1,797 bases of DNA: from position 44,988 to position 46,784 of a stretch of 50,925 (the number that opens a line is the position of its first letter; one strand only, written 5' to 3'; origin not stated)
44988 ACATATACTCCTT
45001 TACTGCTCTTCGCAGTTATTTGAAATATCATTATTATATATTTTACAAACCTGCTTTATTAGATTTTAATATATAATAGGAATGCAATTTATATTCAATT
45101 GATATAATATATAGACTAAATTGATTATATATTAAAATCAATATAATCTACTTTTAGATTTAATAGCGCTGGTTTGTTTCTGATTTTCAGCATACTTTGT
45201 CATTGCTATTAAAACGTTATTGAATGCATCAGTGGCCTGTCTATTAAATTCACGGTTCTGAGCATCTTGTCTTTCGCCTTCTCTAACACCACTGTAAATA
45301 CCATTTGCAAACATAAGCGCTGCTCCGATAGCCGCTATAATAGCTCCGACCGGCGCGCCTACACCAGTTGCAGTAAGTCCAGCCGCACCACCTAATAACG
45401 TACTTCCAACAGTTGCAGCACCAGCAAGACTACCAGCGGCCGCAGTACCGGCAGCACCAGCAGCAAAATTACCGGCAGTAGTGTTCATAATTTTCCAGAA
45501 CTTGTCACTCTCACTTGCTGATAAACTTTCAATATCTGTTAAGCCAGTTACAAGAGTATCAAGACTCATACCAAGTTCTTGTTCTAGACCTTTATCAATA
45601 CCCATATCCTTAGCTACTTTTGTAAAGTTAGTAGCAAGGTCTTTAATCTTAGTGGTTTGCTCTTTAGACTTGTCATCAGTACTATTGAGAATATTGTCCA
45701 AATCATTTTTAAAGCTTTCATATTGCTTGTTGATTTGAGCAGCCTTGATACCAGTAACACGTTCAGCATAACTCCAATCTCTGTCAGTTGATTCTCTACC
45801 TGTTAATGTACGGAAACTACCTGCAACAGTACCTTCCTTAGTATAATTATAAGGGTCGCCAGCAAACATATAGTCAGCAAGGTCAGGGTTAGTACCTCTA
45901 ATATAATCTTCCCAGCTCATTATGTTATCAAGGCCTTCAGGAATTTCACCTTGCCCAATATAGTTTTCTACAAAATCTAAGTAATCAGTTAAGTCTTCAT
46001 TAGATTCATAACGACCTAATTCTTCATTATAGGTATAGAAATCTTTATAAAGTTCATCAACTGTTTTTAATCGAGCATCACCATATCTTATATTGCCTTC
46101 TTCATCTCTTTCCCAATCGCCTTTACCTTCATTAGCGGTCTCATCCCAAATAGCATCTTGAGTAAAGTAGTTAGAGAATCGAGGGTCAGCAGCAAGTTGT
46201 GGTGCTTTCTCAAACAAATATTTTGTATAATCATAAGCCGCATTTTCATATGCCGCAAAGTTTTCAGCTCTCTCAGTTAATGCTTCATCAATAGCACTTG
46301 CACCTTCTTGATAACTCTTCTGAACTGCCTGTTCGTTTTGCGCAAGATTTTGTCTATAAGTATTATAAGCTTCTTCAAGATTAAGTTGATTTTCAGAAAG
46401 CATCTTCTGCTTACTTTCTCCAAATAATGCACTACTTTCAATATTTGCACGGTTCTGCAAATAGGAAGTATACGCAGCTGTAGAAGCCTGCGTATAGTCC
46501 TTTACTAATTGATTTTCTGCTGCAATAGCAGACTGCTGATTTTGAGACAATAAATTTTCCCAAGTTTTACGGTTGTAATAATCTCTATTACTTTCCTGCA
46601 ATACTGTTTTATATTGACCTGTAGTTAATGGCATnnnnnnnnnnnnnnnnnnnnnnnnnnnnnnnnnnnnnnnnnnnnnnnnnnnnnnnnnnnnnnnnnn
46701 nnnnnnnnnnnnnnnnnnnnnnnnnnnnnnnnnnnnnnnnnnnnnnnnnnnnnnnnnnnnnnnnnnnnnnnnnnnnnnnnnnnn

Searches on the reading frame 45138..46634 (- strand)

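Call 37: search_protein_families(library=phrogs, proteins=[window:45138-46634:-], max_evalue=0.001)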
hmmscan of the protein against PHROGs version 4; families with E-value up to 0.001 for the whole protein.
window:45138-46634:- (498 aa): 0 families

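Call 46: search_protein_families(library=pfam, proteins=[window:45138-46634:-], max_evalue=0.01)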
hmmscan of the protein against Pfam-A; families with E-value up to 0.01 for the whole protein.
window:45138-46634:- (498 aa): 1 family
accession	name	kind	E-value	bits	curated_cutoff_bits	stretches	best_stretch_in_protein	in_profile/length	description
PF02382.20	RTX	-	0.0036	17.5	26.8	1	397-450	71-122/311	N-terminal domain in RTX protein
